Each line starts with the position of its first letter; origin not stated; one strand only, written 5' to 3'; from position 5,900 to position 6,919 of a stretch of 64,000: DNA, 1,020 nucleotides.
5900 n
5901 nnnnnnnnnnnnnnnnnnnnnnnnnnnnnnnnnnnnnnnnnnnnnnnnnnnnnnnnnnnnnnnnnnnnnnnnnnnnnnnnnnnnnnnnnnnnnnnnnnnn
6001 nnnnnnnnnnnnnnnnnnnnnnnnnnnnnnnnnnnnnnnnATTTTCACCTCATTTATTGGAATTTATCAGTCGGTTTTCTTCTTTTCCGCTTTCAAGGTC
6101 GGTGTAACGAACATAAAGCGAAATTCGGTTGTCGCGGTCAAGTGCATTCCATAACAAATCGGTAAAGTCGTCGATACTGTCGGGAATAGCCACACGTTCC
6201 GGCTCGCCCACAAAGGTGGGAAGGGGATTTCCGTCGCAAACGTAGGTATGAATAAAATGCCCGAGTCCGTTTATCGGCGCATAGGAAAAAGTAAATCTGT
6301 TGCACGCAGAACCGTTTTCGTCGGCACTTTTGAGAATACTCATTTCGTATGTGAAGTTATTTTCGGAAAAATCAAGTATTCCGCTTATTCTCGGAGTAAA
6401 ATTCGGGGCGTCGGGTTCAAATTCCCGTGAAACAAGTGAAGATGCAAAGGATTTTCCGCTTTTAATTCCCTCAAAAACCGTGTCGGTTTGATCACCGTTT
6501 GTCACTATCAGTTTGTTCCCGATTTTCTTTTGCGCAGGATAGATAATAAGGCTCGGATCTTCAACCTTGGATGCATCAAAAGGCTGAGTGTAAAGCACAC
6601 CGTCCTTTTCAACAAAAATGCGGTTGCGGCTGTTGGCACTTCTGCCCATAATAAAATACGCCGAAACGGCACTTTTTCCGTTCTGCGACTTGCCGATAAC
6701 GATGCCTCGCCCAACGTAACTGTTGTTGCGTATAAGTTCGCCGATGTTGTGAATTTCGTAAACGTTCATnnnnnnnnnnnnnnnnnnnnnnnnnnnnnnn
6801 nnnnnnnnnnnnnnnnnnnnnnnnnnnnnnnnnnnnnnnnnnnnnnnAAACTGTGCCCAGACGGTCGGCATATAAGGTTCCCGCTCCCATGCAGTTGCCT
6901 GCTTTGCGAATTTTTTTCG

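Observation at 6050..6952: ZTP riboswitch upstream of an archaeal-style split purO / purH(AICARFT-only) pair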

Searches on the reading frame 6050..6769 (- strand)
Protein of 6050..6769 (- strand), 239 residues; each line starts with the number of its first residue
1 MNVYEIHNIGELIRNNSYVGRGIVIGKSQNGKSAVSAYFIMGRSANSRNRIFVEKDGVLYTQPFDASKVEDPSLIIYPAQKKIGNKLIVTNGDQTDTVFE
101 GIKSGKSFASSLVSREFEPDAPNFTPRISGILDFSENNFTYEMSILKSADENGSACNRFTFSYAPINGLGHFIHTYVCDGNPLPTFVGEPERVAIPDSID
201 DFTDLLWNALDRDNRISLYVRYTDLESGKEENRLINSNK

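Call 4: search_protein_families(library=pfam, proteins=[window:6050-6769:-])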
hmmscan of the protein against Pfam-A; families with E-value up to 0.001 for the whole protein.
window:6050-6769:- (239 aa): 1 family
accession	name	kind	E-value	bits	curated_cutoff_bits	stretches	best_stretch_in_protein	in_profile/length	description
PF07826.16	IMP_cyclohyd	-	1.5e-60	204.5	28.1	1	18-224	1-189/192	IMP cyclohydrolase-like protein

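Call 5: search_protein_families(library=ncbifam, proteins=[window:6050-6769:-])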
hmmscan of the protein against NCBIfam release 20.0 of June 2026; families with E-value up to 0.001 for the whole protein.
window:6050-6769:- (239 aa): 2 families
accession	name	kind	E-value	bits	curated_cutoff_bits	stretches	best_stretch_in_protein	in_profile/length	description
NF003167.0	PRK04151.1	equivalog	1e-17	64.3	150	1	18-136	2-120/199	IMP cyclohydrolase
TIGR01922.1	purO_arch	equivalog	1.3e-15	57.6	158.35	1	18-136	2-119/199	IMP cyclohydrolase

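Call 9: find_encoding_contigs(protein=window:6050-6769:-, flank=10000, max_places=6)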
Protein window:6050-6769:- (239 aa): no gene with exactly this product is on record in the collection.

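Call 10: find_homologous_proteins(query=window:6050-6769:-)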
Query window:6050-6769:- (239 aa): 8000 proteins with E <= 0.001 among 8000 candidates; the best 120 are listed.
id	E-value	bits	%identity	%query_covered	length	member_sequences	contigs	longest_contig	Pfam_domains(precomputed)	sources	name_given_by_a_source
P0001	3.4e-156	536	100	100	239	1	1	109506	PF07826.17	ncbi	-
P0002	5.2e-128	444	81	100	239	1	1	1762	PF07826.17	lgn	-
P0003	2.5e-127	441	81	100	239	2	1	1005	PF07826.17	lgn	-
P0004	3.4e-127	441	80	100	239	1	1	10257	PF07826.17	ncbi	-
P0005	1.4e-126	439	81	100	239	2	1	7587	PF07826.17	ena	-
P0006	1.5e-126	439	80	100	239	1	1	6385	PF07826.17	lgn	-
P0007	1.6e-126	439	80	100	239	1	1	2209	PF07826.17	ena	-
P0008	1.8e-126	439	81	100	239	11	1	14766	PF07826.17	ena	-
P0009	2.1e-126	438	79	100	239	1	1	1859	PF07826.17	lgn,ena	-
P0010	2.8e-126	438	80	100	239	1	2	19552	PF07826.17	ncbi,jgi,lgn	-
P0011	4.4e-126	437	81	100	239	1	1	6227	PF07826.17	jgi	-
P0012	1.2e-125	436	81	100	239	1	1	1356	PF07826.17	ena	-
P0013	1.4e-125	436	79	100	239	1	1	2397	PF07826.17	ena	-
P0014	3.0e-125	435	80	100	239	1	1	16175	PF07826.17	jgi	-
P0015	4.5e-125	434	80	100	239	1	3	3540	PF07826.17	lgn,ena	-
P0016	5.7e-125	434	79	100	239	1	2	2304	PF07826.17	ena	-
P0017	8.2e-125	433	79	100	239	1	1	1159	PF07826.17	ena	-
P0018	9.3e-125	433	79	100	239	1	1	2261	PF07826.17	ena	-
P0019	5.0e-124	430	78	100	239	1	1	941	PF07826.17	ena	-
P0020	5.9e-124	430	80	100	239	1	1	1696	PF07826.17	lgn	-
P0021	7.0e-124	430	78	100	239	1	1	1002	PF07826.17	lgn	-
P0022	1.1e-123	429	78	100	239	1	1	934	PF07826.17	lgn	-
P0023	1.3e-123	429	79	100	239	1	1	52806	PF07826.17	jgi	-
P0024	1.4e-123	429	77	100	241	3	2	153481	PF07826.17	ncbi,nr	ncbi:MAG: IMP cyclohydrolase [Clostridia bacterium]|nr:IMP cyclohydrolase [Clostridia bacterium]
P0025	1.5e-123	429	79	100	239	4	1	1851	PF07826.17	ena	-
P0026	3.0e-123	428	79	100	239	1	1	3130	PF07826.17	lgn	-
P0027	6.3e-123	427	77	100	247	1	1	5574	PF07826.17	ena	-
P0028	8.0e-123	427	79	100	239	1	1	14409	PF07826.17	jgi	-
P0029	8.6e-123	426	79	100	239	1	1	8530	PF07826.17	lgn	-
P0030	1.8e-122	425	79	100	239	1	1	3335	PF07826.17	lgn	-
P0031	2.4e-122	425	77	100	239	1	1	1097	PF07826.17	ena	-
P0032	3.0e-122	425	78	100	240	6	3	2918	PF07826.17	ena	-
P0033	3.6e-122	424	78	100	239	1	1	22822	PF07826.17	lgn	-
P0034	4.1e-122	424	77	100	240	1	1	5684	PF07826.17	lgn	-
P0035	4.6e-122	424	78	100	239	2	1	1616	PF07826.17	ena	-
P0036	6.3e-122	424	75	100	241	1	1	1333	PF07826.17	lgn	-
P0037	7.2e-122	423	79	100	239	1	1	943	PF07826.17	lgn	-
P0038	1.4e-121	423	79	100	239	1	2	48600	PF07826.17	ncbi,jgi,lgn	-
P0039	2.2e-121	422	77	100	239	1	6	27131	PF07826.17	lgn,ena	-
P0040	2.7e-121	422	78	100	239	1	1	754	PF07826.17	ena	-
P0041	2.9e-121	421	77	100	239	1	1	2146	PF07826.17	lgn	-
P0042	3.1e-121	421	76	100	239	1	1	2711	PF07826.17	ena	-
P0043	3.5e-121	421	77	100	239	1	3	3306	PF07826.17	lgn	-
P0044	4.0e-121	421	77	100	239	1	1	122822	PF07826.17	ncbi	-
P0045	4.0e-121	421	78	100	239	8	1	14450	PF07826.17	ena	-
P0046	4.5e-121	421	76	100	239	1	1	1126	PF07826.17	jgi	jgi:IMP cyclohydrolase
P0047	4.6e-121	421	77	100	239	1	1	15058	PF07826.17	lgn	-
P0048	5.5e-121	421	77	100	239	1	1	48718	PF07826.17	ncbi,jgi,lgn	-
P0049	7.5e-121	420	77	100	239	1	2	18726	PF07826.17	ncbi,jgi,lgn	-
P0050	8.8e-121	420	77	100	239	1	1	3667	PF07826.17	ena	-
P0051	1.0e-120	420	77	100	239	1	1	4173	PF07826.17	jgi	-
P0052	1.4e-120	419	75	100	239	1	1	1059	PF07826.17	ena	-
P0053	1.5e-120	419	76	100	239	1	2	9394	PF07826.17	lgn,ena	-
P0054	1.7e-120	419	78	100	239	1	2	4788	PF07826.17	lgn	-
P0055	2.2e-120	419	78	100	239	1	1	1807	PF07826.17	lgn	-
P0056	3.1e-120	418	76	100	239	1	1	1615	PF07826.17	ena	-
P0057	3.7e-120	418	75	100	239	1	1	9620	PF07826.17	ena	-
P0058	4.1e-120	418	75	100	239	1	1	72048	PF07826.17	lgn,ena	-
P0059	4.2e-120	418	76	100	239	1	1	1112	PF07826.17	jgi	-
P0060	4.4e-120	418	76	100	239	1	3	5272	PF07826.17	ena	-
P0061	4.5e-120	418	77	100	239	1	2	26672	PF07826.17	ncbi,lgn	-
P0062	4.7e-120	417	75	100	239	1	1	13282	PF07826.17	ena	-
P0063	5.0e-120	417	75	100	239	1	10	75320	PF07826.17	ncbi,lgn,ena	-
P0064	5.0e-120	417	75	100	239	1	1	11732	PF07826.17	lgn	-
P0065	5.2e-120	417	75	100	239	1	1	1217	PF07826.17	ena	-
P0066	5.9e-120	417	75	100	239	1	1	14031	PF07826.17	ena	-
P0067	6.1e-120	417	75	100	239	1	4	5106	PF07826.17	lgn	-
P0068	6.8e-120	417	76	100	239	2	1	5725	PF07826.17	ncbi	-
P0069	7.8e-120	417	76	100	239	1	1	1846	PF07826.17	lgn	-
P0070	9.9e-120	416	75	100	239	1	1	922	PF07826.17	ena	-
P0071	1.0e-119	416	76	100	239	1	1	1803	PF07826.17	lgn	-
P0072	1.0e-119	416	77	100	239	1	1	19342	PF07826.17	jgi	-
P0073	1.2e-119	416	75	100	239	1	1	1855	PF07826.17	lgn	-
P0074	1.2e-119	416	78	100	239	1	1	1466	PF07826.17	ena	-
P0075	1.3e-119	416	77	100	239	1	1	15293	PF07826.17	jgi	-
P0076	1.5e-119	416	75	100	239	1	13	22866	PF07826.17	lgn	-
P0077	1.5e-119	416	76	100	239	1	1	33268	PF07826.17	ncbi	-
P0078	1.6e-119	416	76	100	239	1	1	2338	PF07826.17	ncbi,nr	ncbi:MAG: IMP cyclohydrolase [Clostridia bacterium]|nr:IMP cyclohydrolase [Clostridia bacterium]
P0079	1.7e-119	416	76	100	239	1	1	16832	PF07826.17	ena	-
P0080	2.3e-119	415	75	100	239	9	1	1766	PF07826.17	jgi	jgi:IMP cyclohydrolase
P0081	2.5e-119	415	76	100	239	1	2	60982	PF07826.17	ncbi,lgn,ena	-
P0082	2.7e-119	415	77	100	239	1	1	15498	PF07826.17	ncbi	-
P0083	2.8e-119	415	76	100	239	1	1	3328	PF07826.17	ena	-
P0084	3.0e-119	415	75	100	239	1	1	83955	PF07826.17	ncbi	-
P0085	3.3e-119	415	75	100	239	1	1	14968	PF07826.17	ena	-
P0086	3.3e-119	415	75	100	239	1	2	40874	PF07826.17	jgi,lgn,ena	jgi:IMP cyclohydrolase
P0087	3.5e-119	415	75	100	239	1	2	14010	PF07826.17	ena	-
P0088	3.6e-119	415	75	100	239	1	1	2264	PF07826.17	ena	-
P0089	4.1e-119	414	75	100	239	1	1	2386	PF07826.17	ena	-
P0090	4.2e-119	414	75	100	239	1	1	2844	PF07826.17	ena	-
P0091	4.3e-119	414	76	100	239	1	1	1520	PF07826.17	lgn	-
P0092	4.8e-119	414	77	100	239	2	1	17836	PF07826.17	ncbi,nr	ncbi:MAG: IMP cyclohydrolase [Clostridia bacterium]|nr:IMP cyclohydrolase [Clostridia bacterium]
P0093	5.1e-119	414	76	100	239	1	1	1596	PF07826.17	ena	-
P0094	5.2e-119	414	77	100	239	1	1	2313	PF07826.17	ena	-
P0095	5.3e-119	414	77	100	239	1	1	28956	PF07826.17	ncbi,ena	-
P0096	5.4e-119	414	75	100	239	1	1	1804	PF07826.17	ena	-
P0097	5.4e-119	414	76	100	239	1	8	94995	PF07826.17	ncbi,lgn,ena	-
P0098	5.8e-119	414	76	100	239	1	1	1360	PF07826.17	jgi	-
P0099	6.3e-119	414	76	100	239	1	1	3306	PF07826.17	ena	-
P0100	7.4e-119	414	75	100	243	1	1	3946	PF07826.17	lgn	-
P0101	7.6e-119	414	73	100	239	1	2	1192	PF07826.17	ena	-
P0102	8.2e-119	413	74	100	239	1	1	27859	PF07826.17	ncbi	-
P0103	8.4e-119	413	75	100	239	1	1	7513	PF07826.17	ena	-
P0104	9.7e-119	413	75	100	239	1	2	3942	PF07826.17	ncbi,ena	-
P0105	1.0e-118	413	73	100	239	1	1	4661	PF07826.17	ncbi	-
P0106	1.1e-118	413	75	100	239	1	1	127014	PF07826.17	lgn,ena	-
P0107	1.1e-118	413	74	100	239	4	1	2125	PF07826.17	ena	-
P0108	1.3e-118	413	77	100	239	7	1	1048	PF07826.17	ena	-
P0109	1.3e-118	413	76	100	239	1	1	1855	PF07826.17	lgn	-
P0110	1.3e-118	413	75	100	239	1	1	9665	PF07826.17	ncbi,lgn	-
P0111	1.5e-118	413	75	100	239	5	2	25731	PF07826.17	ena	-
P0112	1.8e-118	412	75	100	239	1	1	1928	PF07826.17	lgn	-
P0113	1.8e-118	412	75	100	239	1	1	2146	PF07826.17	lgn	-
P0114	1.9e-118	412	73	100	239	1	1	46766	PF07826.17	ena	-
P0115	1.9e-118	412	76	100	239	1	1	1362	PF07826.17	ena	-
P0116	2.0e-118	412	75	100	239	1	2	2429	PF07826.17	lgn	-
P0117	2.0e-118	412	74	100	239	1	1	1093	PF07826.17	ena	-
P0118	2.0e-118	412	75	100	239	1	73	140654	PF07826.17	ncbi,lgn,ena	ncbi:MAG: IMP cyclohydrolase [Clostridia bacterium]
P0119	2.1e-118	412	74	100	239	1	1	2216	PF07826.17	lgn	-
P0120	2.4e-118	412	74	100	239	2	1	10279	PF07826.17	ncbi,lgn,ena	-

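Call 12: find_related_loci(query=window:6050-6769:-, collection=genome_contigs, flank=4000)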
Query window:6050-6769:- (239 aa) in genome_contigs; peptide patterns used: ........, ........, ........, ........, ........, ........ (x = any residue, [..] = any of these).
600 stretches matched a pattern (row limit reached: there are more); 555 encode a relative of the query (tblastn E <= 1e-3); the best 80 are kept; 80 distinct loci.
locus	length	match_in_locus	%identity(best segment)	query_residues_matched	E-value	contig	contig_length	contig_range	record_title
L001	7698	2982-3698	80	1-239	4e-133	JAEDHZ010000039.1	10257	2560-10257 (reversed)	MAG: Clostridiaceae bacterium isolate MAG149 NODE_6213_length_10257_cov_5.689963, whole genome shotgun sequence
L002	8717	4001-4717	77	1-239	4e-126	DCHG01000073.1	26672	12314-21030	MAG TPA_asm: Clostridiales bacterium UBA1758 UBA1758_contig_24562, whole genome shotgun sequence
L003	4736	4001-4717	74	1-239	1e-124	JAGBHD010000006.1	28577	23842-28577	MAG: Oscillospiraceae bacterium isolate RGIG9114 Water_deer_Rectum.Co__c120429, whole genome shotgun sequence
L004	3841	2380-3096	75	1-239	1e-126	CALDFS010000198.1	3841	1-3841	MAG TPA_asm: uncultured Ruminococcus sp. isolate SRR2857969_bin.50_CONCOCT_v1.1_MAG genome assembly, contig: ERZ505737.1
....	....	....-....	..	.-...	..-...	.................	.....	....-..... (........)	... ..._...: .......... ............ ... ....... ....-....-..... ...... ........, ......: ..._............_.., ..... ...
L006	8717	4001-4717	73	1-239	5e-124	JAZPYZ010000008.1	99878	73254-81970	MAG: Acutalibacteraceae bacterium isolate T1900044646_TS20190112.MAGScoT_cleanbin_000019 SGB_1366_k141_40775, whole geno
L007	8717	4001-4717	74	1-239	8e-124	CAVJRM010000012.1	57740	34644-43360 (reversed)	bacterium isolate H07652-L1_cleanbin_000002 genome assembly, contig: Spades_H07652-L1_contig_67, whole genome shotgun se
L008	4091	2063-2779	76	1-239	2e-125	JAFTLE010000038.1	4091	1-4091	MAG: Clostridia bacterium isolate RGIG3919 Roe_deer_Cecum-2__c335951, whole genome shotgun sequence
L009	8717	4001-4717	74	1-239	1e-123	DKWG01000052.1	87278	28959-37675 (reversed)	MAG TPA_asm: Ruminococcus sp. UBA7158 UBA7158_contig_8526, whole genome shotgun sequence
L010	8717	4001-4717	75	1-239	3e-123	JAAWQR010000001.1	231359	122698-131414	MAG: Clostridiales bacterium isolate ABMPRH_105_1 SL341404_scaffold_26, whole genome shotgun sequence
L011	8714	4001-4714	74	1-238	3e-123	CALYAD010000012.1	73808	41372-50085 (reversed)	MAG: uncultured Clostridia bacterium isolate E10__bin215 genome assembly, contig: E10__k127_2305324, whole genome shotgu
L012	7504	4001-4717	73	1-239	5e-123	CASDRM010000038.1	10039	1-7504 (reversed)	uncultured Ruminococcus sp. isolate Batch1_idba_bin.1515 genome assembly, contig: Batch1_idba_bin.1515.fa_k87_11541397,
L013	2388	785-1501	73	1-239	4e-129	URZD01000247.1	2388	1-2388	uncultured Clostridiales bacterium isolate UMGS1494 genome assembly, contig: NODE_23169_length_2388_cov_2.709387, whole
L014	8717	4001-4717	72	1-239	7e-123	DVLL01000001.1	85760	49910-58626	MAG TPA_asm: Candidatus Faeciplasma pullistercoris isolate CHK33-4379 CHK33__C20178_L85760_ERR2241698, whole genome shot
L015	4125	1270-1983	73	1-238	1e-124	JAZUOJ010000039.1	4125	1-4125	MAG: Acutalibacteraceae bacterium isolate T1900044873_TS20190339.MAGScoT_cleanbin_000041 SGB_3180_k141_2380668, whole ge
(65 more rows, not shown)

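Call 22: search_protein_families(library=ncbifam, proteins=[L003:382-876:+, L003:906-2342:+, L003:2221-3393:+, L003:3390-3998:+, L014:5991-7277:+, L002:2562-3797:-, L002:6041-7276:+, L002:5978-7381:-], max_evalue=1e-10)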
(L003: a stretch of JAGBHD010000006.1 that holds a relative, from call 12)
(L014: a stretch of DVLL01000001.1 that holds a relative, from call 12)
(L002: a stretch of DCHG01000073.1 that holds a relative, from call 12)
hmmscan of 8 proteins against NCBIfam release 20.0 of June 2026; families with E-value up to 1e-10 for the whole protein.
L003:382-876:+ (164 aa): 1 family
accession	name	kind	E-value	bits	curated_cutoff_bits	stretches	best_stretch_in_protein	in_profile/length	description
TIGR01162.1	purE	equivalog_domain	4.5e-61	204.9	149.6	1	4-158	1-155/156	5-(carboxyamino)imidazole ribonucleotide mutase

L003:906-2342:+ (478 aa): 4 families
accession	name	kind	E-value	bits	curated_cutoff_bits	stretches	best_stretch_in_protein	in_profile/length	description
TIGR01134.1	purF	equivalog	9.8e-150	499.7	350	1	8-456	1-432/432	amidophosphoribosyltransferase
NF001484.0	PRK00331.1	subfamily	1e-31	110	381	1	8-241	2-228/601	isomerizing glutamine--fructose-6-phosphate transaminase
TIGR01135.1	glmS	equivalog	8.4e-30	103.8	418.05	1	8-240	1-226/607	glutamine--fructose-6-phosphate transaminase (isomerizing)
TIGR01536.1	asn_synth_AEB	equivalog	5.8e-18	65.2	267.1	1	8-222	1-177/517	asparagine synthase (glutamine-hydrolyzing)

L003:2221-3393:+ (390 aa): 2 families
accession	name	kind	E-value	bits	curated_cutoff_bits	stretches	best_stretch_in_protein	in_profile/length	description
TIGR00878.1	purM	equivalog_domain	6e-134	446.4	236.35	1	53-383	2-331/332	phosphoribosylformylglycinamidine cyclo-ligase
TIGR02124.1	hypE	equivalog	3.7e-13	49.1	251.6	1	127-388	63-308/332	hydrogenase expression/formation protein HypE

L003:3390-3998:+ (202 aa): 4 families
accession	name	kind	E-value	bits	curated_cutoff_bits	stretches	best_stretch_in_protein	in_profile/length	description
TIGR00639.1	PurN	equivalog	8.3e-60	201.6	150.1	1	5-197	2-187/192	phosphoribosylglycinamide formyltransferase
TIGR00655.1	PurU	equivalog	9e-32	110.8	285.95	1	5-194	86-265/280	formyltetrahydrofolate deformylase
NF004684.0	PRK06027.1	subfamily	1.2e-31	110.5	223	1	3-194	89-270/286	formyltetrahydrofolate deformylase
TIGR00460.1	fmt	equivalog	3.3e-14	52.7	201.5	1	69-200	69-190/315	methionyl-tRNA formyltransferase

L014:5991-7277:+ (428 aa): 2 families
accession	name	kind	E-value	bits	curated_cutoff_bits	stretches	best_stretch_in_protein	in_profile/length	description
TIGR00877.1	purD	equivalog_domain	7.9e-161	535.6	288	1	1-417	1-424/425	phosphoribosylamine--glycine ligase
NF006406.0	PRK08654.1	equivalog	9.2e-11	40.9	739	0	81-202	94-220/499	acetyl-CoA carboxylase biotin carboxylase subunit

L002:2562-3797:- (411 aa): 0 families

L002:6041-7276:+ (411 aa): 3 families
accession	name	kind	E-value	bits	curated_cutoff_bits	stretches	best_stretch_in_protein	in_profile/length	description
NF000586.1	PRK00011.1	subfamily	8.8e-189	627.4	335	1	11-411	1-404/404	serine hydroxymethyltransferase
NF010094.0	PRK13580.1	equivalog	5.9e-144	480.4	735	2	114-394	170-452/496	glycine hydroxymethyltransferase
TIGR04506.1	F_threo_transal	equivalog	3.5e-35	121.8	650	1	64-408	66-401/609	fluorothreonine transaldolase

L002:5978-7381:- (467 aa): 0 families

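Call 26: search_solved_structures(query=window:6050-6769:-, max_evalue=0.01, show_alignments=2)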
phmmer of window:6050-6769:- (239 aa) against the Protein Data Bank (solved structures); distinct sequences matched with E-value up to 0.01: 2.
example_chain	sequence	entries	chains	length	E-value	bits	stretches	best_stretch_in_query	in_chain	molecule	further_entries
2ntk_A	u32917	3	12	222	1.9e-07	34.2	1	7-136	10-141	IMP cyclohydrolase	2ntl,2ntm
1kuu_A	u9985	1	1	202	1.8e-06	31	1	18-136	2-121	conserved protein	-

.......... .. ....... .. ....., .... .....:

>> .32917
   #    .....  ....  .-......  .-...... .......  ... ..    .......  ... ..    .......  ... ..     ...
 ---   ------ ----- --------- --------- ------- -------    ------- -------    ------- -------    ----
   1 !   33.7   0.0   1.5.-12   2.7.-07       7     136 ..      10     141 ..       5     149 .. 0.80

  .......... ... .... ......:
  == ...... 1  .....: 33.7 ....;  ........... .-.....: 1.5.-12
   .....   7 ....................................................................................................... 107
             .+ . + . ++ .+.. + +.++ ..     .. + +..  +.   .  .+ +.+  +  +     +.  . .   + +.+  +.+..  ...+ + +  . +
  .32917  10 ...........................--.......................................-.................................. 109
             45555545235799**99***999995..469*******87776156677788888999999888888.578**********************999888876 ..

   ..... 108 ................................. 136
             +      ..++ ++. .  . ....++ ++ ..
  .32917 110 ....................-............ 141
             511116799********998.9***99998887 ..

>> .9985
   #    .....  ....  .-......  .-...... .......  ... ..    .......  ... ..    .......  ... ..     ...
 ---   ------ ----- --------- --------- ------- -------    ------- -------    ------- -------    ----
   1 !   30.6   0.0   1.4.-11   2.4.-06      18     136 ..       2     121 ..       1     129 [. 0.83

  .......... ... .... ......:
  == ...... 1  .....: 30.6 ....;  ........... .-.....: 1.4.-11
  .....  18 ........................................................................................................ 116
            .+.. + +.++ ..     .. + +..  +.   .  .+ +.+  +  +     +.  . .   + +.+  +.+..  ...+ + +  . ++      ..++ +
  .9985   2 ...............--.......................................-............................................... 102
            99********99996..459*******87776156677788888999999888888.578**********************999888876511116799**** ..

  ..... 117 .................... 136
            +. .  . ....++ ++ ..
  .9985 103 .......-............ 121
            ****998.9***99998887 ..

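Call 41: find_encoding_contigs(protein=P0001, flank=3000, max_places=2)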
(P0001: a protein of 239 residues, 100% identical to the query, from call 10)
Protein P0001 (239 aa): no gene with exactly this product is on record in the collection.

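Call 42: find_encoding_contigs(protein=P0008, flank=6000, max_places=2)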
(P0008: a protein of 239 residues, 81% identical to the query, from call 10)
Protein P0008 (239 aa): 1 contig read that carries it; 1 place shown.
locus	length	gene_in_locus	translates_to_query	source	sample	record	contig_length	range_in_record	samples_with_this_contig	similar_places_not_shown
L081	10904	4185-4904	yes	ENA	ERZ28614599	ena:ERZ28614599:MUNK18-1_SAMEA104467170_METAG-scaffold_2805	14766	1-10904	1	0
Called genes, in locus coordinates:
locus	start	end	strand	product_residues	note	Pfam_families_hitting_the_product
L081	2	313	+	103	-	?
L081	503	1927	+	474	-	PF13537:GATase_7 (weak)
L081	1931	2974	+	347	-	PF00586:AIRS, PF02769:AIRS_C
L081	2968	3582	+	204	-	PF01226:Form_Nir_trans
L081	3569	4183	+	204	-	PF00551:Formyl_trans_N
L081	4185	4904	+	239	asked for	PF07826:IMP_cyclohyd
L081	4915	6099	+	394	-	PF01808:AICARFT_IMPCHas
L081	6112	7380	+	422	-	PF02844:GARS_N, PF01071:GARS_A, PF02786:CPSase_L_D2, PF02222:ATP-grasp (faint), PF13535:ATP-grasp_4 (faint), PF02843:GARS_C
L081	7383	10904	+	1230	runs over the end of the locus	PF18072:FGAR-AT_linker, PF02769:AIRS_C, PF13507:GATase_5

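Call 43: find_encoding_contigs(protein=P0010, flank=6000, max_places=2)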
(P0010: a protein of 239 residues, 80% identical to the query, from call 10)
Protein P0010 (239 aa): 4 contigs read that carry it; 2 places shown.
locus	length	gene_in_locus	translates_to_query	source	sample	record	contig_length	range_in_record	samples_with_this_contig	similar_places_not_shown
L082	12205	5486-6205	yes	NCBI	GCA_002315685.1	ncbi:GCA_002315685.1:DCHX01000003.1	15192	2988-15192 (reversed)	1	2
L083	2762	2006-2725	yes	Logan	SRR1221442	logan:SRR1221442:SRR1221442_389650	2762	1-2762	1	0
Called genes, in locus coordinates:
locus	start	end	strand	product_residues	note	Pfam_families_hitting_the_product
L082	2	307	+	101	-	?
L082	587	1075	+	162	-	PF00731:AIRC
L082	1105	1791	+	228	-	PF01259:SAICAR_synt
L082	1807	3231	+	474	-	PF13537:GATase_7 (weak)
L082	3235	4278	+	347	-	PF00586:AIRS, PF02769:AIRS_C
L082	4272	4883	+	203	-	PF01226:Form_Nir_trans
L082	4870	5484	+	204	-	PF00551:Formyl_trans_N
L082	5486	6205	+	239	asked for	PF07826:IMP_cyclohyd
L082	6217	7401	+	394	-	PF01808:AICARFT_IMPCHas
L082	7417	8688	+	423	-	PF02844:GARS_N, PF01071:GARS_A, PF02786:CPSase_L_D2, PF02843:GARS_C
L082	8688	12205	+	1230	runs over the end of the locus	PF18072:FGAR-AT_linker, PF02769:AIRS_C, PF13507:GATase_5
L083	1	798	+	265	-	?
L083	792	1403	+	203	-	PF01226:Form_Nir_trans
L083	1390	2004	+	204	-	PF00551:Formyl_trans_N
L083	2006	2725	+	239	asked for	PF07826:IMP_cyclohyd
